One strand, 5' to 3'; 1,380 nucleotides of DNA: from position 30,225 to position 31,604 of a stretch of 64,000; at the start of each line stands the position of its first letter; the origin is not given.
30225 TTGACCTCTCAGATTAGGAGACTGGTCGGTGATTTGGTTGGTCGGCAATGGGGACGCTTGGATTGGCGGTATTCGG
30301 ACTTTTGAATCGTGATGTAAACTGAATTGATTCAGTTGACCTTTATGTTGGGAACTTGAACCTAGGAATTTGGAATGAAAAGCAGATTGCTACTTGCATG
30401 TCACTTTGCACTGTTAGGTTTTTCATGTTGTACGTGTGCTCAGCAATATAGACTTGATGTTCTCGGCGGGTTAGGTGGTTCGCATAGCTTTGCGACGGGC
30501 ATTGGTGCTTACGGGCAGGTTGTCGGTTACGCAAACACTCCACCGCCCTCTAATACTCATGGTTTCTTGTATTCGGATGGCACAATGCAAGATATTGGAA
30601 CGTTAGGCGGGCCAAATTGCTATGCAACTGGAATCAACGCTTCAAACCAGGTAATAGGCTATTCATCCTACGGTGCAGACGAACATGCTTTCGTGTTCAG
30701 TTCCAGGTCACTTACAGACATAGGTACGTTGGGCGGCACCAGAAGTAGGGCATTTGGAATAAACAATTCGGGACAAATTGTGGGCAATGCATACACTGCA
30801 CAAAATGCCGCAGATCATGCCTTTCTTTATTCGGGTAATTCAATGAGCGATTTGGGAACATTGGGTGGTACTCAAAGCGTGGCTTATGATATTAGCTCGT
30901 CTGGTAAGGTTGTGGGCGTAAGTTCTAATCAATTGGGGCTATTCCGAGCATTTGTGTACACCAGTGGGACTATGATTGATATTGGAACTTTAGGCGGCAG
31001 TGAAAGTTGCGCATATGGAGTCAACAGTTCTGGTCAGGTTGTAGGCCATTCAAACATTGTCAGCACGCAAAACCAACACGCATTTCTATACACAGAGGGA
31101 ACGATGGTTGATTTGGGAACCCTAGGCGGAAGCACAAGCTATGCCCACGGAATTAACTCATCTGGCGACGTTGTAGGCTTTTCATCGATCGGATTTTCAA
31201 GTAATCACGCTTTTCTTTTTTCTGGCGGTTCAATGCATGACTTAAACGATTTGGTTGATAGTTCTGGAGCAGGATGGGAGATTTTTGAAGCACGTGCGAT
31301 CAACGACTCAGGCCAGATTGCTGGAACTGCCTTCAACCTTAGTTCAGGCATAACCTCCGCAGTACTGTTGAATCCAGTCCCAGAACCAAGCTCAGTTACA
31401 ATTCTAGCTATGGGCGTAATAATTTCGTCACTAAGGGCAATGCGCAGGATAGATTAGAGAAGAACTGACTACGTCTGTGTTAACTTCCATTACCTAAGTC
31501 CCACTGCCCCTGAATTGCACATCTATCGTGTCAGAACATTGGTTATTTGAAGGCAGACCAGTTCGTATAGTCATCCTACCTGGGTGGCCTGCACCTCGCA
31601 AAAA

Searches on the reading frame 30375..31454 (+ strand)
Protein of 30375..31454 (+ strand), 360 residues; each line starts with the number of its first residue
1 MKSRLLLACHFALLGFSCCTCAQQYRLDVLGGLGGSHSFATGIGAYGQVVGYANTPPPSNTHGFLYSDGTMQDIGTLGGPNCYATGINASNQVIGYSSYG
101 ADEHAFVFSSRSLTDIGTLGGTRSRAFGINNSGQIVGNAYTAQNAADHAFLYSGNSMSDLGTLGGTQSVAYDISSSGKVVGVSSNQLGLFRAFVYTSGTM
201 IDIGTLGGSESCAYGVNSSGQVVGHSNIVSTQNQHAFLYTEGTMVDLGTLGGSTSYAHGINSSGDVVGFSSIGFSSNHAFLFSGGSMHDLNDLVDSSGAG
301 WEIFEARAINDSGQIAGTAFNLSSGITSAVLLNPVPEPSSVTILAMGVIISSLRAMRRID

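Call 40: search_protein_families(library=pfam, proteins=[window:30375-31454:+], max_evalue=0.01)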
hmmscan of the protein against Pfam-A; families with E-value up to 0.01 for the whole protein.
window:30375-31454:+ (360 aa): 2 families
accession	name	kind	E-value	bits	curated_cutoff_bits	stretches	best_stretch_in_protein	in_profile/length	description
PF11949.14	DUF3466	-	1e-08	34.6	25.1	1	166-242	382-470/609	Protein of unknown function (DUF3466)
PF07589.16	PEP-CTERM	-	0.0049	17.3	20.7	0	334-358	1-24/24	PEP-CTERM motif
